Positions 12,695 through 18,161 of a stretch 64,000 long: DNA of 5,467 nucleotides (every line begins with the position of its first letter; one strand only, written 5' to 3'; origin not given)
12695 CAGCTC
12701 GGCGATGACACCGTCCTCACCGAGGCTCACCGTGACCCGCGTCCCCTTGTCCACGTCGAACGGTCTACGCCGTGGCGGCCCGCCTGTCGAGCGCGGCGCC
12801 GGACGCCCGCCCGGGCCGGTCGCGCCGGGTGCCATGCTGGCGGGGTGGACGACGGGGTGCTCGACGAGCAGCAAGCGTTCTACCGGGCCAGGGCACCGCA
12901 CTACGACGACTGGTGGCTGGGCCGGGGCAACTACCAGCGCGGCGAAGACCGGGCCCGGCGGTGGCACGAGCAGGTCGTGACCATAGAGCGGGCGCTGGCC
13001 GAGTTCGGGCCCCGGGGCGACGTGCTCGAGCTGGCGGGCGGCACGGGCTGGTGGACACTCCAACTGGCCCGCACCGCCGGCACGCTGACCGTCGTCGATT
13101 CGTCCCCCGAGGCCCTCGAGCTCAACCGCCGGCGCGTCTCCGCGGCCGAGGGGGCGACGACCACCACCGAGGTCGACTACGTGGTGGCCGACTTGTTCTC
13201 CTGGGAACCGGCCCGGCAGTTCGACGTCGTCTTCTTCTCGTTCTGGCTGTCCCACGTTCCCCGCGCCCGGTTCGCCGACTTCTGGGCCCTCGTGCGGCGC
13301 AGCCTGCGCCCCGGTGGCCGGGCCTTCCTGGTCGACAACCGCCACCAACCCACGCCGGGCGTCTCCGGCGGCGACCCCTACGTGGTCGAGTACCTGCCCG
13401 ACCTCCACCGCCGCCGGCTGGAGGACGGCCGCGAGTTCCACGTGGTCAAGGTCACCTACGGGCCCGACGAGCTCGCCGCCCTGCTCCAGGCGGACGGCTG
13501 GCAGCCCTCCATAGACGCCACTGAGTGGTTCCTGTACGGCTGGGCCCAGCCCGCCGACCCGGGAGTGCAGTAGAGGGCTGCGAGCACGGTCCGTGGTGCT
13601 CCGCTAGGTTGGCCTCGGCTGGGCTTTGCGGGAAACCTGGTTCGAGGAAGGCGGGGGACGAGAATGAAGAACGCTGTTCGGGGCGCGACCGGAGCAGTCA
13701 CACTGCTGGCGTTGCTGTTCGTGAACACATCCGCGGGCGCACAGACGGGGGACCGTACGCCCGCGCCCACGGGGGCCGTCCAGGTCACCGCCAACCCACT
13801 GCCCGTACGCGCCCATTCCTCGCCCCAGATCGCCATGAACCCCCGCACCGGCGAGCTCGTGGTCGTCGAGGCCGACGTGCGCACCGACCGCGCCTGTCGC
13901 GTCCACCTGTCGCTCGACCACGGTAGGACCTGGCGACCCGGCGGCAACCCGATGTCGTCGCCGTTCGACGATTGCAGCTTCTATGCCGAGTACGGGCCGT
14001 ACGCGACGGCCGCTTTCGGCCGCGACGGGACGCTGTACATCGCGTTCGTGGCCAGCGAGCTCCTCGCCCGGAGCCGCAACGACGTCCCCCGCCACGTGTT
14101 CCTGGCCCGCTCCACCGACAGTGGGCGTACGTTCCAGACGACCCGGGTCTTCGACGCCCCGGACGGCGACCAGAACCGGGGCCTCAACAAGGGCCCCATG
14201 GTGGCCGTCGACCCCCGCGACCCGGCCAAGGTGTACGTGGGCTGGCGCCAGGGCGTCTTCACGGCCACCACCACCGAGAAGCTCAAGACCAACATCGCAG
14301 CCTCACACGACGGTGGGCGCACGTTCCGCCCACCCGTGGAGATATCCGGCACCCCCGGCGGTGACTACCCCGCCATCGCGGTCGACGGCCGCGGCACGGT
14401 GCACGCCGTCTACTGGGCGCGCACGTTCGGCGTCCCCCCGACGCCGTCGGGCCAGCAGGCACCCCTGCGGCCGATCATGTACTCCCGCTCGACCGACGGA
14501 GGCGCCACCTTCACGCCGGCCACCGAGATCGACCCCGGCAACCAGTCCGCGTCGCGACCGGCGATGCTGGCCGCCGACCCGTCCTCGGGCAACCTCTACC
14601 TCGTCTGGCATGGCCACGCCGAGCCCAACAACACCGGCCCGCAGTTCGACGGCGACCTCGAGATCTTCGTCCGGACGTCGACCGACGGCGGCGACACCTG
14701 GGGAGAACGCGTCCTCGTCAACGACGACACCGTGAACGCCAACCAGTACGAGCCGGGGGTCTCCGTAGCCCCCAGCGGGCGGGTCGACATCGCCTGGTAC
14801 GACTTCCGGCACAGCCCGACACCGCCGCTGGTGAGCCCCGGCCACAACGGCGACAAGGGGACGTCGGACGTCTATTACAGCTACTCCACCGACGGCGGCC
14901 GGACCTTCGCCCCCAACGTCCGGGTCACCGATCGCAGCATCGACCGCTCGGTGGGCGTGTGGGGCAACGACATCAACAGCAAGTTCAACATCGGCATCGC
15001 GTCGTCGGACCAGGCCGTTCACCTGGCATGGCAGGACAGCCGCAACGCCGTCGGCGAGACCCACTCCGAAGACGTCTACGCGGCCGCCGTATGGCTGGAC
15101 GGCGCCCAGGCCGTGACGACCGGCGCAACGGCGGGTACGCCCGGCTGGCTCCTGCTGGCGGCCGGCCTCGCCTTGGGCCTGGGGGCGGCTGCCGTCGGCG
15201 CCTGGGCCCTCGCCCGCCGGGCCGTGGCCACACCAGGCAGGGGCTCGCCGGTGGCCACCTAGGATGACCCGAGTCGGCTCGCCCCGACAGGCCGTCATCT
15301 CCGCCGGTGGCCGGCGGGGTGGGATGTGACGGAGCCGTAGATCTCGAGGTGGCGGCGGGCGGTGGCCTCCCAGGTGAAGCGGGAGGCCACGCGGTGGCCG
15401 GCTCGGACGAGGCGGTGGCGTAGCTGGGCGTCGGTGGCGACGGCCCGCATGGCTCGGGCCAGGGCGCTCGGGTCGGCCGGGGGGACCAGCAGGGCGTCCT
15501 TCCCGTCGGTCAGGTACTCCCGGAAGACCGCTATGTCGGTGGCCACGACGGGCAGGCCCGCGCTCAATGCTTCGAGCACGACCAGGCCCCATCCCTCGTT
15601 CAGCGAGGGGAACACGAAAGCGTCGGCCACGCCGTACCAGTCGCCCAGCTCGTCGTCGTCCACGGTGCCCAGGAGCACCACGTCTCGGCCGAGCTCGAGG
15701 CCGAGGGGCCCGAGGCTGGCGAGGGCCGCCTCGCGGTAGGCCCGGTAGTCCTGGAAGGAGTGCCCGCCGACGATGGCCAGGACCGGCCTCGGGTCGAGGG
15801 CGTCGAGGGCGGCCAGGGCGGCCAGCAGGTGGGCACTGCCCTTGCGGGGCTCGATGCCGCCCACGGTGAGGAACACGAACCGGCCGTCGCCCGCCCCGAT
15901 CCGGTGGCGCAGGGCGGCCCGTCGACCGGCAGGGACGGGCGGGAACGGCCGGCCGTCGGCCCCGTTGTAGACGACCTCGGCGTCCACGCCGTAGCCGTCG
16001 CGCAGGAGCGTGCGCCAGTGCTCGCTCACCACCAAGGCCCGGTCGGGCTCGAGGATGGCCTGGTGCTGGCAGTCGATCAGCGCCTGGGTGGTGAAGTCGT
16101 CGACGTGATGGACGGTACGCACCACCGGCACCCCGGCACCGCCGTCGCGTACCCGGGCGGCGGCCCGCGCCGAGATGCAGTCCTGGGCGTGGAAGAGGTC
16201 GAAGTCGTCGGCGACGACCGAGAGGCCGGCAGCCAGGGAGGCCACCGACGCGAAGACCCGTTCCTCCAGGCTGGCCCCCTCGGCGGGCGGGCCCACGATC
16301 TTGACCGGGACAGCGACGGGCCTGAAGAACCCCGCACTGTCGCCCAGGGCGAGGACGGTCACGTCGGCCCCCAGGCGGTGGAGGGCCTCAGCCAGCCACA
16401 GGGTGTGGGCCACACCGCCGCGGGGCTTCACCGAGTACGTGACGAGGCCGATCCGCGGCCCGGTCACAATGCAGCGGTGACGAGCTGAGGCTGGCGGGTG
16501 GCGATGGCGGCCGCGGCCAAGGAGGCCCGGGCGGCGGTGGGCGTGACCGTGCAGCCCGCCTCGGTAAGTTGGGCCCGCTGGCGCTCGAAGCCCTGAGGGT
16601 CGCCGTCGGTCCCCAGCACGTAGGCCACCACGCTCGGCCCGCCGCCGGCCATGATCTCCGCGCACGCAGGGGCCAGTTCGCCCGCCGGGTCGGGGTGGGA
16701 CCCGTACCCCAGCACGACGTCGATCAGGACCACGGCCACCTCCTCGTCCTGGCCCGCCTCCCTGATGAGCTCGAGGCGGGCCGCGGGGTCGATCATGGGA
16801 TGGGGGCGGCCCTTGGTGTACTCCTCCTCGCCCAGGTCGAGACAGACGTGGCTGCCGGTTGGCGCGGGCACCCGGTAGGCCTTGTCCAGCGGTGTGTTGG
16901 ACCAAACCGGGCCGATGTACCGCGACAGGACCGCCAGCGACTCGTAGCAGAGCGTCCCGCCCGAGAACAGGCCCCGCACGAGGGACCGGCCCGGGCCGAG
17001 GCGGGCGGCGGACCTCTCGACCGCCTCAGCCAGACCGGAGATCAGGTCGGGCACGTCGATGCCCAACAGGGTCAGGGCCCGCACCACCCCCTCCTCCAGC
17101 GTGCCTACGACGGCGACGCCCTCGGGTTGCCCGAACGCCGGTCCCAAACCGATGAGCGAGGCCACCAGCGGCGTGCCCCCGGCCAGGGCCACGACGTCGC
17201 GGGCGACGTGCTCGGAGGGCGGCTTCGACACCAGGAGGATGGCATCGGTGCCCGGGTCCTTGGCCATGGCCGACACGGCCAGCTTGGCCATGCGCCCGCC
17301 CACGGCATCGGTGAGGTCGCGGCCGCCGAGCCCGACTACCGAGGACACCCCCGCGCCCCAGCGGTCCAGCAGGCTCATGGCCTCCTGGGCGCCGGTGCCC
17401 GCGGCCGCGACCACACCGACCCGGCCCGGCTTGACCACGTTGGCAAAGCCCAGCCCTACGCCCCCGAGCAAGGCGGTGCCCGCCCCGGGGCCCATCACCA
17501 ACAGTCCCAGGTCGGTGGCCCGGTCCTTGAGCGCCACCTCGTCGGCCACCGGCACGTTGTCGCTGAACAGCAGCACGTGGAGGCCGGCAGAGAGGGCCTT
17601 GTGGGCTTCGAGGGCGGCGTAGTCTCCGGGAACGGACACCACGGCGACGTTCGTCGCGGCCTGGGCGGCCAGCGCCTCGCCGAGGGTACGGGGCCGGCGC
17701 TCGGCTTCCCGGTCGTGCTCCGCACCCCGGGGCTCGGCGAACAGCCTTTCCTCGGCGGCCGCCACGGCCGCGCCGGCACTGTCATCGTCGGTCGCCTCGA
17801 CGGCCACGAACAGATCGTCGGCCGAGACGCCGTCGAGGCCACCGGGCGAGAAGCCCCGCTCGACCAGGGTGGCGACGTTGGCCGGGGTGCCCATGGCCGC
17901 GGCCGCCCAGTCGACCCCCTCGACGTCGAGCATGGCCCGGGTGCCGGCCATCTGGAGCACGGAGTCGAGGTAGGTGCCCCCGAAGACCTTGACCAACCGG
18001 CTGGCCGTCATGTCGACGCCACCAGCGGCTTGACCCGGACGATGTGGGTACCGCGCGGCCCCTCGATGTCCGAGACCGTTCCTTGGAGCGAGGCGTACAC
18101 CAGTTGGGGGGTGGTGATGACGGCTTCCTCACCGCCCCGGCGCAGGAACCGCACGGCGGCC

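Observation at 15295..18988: Carbamate kinase and FdrA are translationally coupled to the cluster glycosyltransferase, while FdrA's usual partners lie 9 kb away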

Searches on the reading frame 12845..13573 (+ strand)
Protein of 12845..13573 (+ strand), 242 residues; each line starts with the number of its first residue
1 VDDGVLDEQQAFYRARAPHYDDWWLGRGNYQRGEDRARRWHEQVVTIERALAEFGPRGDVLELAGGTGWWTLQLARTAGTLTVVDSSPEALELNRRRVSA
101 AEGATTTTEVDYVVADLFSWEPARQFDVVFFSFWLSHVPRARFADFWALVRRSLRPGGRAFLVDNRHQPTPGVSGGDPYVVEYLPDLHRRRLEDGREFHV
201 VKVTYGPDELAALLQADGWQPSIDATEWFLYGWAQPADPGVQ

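Call 6: search_protein_families(library=pfam, proteins=[window:12845-13573:+])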
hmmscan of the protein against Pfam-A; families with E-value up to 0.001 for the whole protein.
window:12845-13573:+ (242 aa): 8 families
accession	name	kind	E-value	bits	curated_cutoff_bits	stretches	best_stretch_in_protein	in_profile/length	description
PF13649.12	Methyltransf_25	-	2.7e-16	60.4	27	1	60-158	1-97/97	Methyltransferase domain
PF08241.18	Methyltransf_11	-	3e-12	47.5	21.2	1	61-161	1-94/95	Methyltransferase domain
PF08242.18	Methyltransf_12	-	8.3e-12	46.1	30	1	61-159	1-97/98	Methyltransferase domain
PF13489.12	Methyltransf_23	-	1.6e-10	41.4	27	1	46-179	12-124/164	Methyltransferase domain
PF01209.24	Ubie_methyltran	-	6.7e-08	32.6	20.1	1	38-172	33-161/233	ubiE/COQ5 methyltransferase family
PF05175.20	MTS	-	2.4e-05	24.5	23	1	57-171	32-147/170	Methyltransferase small domain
PF13847.12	Methyltransf_31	-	0.00048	20.3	27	1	59-163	6-110/145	Methyltransferase domain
PF05401.17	NodS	-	0.00075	19.8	24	1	55-130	42-111/201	Nodulation protein S (NodS)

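Call 44: search_protein_families(library=ncbifam, proteins=[window:12845-13573:+], max_evalue=0.001)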
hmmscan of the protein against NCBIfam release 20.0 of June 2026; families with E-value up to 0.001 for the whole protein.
window:12845-13573:+ (242 aa): 15 families
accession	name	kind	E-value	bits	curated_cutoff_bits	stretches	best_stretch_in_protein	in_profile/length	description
NF041820.1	daptide_MTase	equivalog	7.2e-15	55.1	175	1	54-162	36-142/243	daptide-type RiPP biosynthesis methyltransferase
NF043040.1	corrin_prot_MT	hypoth_equivalog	6.7e-13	48.6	180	1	51-165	35-150/216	corrinoid protein-associated methyltransferase CpaM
TIGR01934.1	MenG_MenH_UbiE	subfamily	5e-07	29.3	158.35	1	38-171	25-150/223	ubiquinone/menaquinone biosynthesis methyltransferase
NF038261.1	rhodoquin_RquA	equivalog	8.6e-07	28.9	175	1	46-165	39-156/218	rhodoquinone biosynthesis methyltransferase RquA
NF001240.0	PRK00216.1-1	equivalog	8.9e-06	24.9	378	1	44-187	53-194/251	bifunctional demethylmenaquinone methyltransferase/2-methoxy-6-polyprenyl-1,4-benzoquinol methylase UbiE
NF001242.0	PRK00216.1-3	equivalog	1.8e-05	24.3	351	1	38-162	54-175/258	bifunctional demethylmenaquinone methyltransferase/2-methoxy-6-polyprenyl-1,4-benzoquinol methylase UbiE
NF001244.0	PRK00216.1-5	equivalog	4.2e-05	22.9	216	1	38-168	34-159/236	bifunctional demethylmenaquinone methyltransferase/2-methoxy-6-polyprenyl-1,4-benzoquinol methylase UbiE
NF010703.0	PRK14103.1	equivalog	4.6e-05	22.9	320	1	33-141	11-105/256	trans-aconitate 2-methyltransferase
NF004851.0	PRK06202.1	equivalog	5.3e-05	22.8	243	0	47-145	51-149/237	hypothetical protein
NF041650.1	nod_mtase_NodS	equivalog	6.6e-05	22.7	300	1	56-132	38-108/190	nodulation methyltransferase NodS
TIGR01983.1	UbiG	equivalog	7.5e-05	22.1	102.95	1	59-162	52-151/228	bifunctional 2-polyprenyl-6-hydroxyphenol methylase/3-demethylubiquinol 3-O-methyltransferase UbiG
NF011527.0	PRK14968.1-1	equivalog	9.3e-05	22.2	242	0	50-132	28-100/192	putative methyltransferase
NF001241.0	PRK00216.1-2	equivalog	0.00014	21.6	327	1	38-170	37-155/231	demethylmenaquinone methyltransferase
NF011529.0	PRK14968.1-3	equivalog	0.00025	20.5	162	1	58-131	36-104/198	putative methyltransferase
TIGR00537.1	hemK_rel_arch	hypoth_equivalog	0.00042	20.1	87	1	45-132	9-89/179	HemK2/MTQ2 family protein methyltransferase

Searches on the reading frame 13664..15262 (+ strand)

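Call 6: search_protein_families(library=pfam, proteins=[window:13664-15262:+])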
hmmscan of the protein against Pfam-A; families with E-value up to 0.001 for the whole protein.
window:13664-15262:+ (532 aa): 4 families
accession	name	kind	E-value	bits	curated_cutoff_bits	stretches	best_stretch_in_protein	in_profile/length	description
PF13088.12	BNR_2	-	3.9e-13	49.8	31.4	2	133-247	177-276/277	BNR repeat-like domain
PF24316.1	Tli3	-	1e-12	49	27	0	394-423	74-103/129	T6SS Tli3 immunity protein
PF02012.26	BNR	-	4.2e-10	38.5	27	0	407-416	2-11/12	BNR/Asp-box repeat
PF15892.11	BNR_4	-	1.5e-06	28.2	27.3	0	272-415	65-193/272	BNR repeat-containing family member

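Call 10: search_protein_families(library=ncbifam, proteins=[window:13664-15262:+], max_evalue=0.00001)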
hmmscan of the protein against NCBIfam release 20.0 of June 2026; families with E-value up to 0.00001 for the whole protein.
window:13664-15262:+ (532 aa): 0 families

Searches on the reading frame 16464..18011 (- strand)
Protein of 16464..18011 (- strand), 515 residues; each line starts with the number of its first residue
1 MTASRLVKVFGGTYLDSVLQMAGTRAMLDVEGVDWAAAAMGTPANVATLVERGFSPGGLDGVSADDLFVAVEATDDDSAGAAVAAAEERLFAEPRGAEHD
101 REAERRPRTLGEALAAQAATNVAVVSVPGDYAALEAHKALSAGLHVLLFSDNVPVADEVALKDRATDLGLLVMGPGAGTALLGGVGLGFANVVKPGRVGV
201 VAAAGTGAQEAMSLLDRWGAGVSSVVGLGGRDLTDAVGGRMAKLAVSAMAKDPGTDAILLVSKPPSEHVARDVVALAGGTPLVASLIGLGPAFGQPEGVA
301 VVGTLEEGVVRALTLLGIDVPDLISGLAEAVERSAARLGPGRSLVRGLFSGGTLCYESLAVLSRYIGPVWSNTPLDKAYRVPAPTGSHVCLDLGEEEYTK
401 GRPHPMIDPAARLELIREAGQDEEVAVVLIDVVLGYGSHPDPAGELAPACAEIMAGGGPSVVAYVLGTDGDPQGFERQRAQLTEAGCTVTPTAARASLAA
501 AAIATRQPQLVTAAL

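Call 6: search_protein_families(library=pfam, proteins=[window:16464-18011:-])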
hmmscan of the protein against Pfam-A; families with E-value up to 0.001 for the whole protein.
window:16464-18011:- (515 aa): 2 families
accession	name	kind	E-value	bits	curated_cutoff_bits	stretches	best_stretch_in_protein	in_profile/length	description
PF00549.24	Ligase_CoA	-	2.7e-33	115.3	24.5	1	348-502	1-127/128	CoA-ligase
PF02629.25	CoA_binding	-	0.00096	20.3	22.3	0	194-276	2-83/97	CoA binding domain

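Call 8: search_protein_families(library=ncbifam, proteins=[window:16464-18011:-])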
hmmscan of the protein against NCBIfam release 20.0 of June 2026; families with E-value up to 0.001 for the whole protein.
window:16464-18011:- (515 aa): 3 families
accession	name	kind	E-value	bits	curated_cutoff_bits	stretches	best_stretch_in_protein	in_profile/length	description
NF004760.0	PRK06091.1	subfamily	1.6e-119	400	433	1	12-508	9-497/555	acyl-CoA synthetase FdrA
NF004230.0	PRK05678.1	equivalog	1.3e-17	64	336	1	111-262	58-208/291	succinate--CoA ligase subunit alpha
TIGR01019.1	sucCoAalpha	subfamily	9.7e-16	58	353.2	1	116-263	60-207/286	succinate--CoA ligase subunit alpha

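Call 55: search_solved_structures(query=window:16464-18011:-, max_evalue=0.001)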
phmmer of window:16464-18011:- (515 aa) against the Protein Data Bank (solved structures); distinct sequences matched with E-value up to 0.001: 22.
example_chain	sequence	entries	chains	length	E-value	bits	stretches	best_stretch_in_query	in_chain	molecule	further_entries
3dmy_A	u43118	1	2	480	7.1e-71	242.7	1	115-504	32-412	Protein fdrA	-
2yv2_A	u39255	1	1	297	1.6e-16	63.4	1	110-333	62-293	Succinyl-CoA synthetase alpha chain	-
2yv1_A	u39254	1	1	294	8.6e-14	54.4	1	113-264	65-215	Succinyl-CoA ligase [ADP-forming] subunit alpha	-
2nu6_A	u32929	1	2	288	2.8e-13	52.7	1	109-290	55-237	Succinyl-CoA ligase [ADP-forming] subunit alpha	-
1cqi_A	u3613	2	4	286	4.9e-13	51.9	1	109-289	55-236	PROTEIN (SUCCINYL-COA SYNTHETASE ALPHA CHAIN) | SUCCINYL-COA SYNTHETASE ALPHA CHAIN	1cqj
1jkj_A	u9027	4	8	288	4.9e-13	51.9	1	109-290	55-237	succinyl-CoA synthetase alpha subunit | SUCCINYL-COA SYNTHETASE, ALPHA SUBUNIT | PROTEIN (SUCCINYL-COA LIGASE)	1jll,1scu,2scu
2nu7_A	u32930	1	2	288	5e-13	51.9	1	109-290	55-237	Succinyl-CoA ligase [ADP-forming] subunit alpha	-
2nu8_A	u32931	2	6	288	6.5e-13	51.5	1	109-290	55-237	Succinyl-CoA ligase [ADP-forming] subunit alpha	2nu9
2nua_A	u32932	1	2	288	7.6e-13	51.3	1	109-290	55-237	Succinyl-CoA ligase [ADP-forming] subunit alpha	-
6mgg_A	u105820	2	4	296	1.7e-11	46.9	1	108-289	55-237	Succinate--CoA ligase [ADP-forming] subunit alpha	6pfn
3ufx_A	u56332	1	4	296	8.9e-11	44.5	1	111-334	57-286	succinyl-CoA synthetase alpha subunit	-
1oi7_A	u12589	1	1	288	2e-10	43.3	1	111-334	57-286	SUCCINYL-COA SYNTHETASE ALPHA CHAIN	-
6mel_A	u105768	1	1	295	3.8e-09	39.1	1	110-332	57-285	Succinate--CoA ligase subunit alpha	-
2fp4_A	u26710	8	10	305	1.1e-08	37.5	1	112-264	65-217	Succinyl-CoA ligase [GDP-forming] alpha-chain, mitochondrial | Succinate--CoA ligase [ADP/GDP-forming] subunit alpha, mitochondrial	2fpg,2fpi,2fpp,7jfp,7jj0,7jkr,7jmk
1euc_A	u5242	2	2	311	1.1e-08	37.5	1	112-264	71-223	SUCCINYL-COA SYNTHETASE, ALPHA CHAIN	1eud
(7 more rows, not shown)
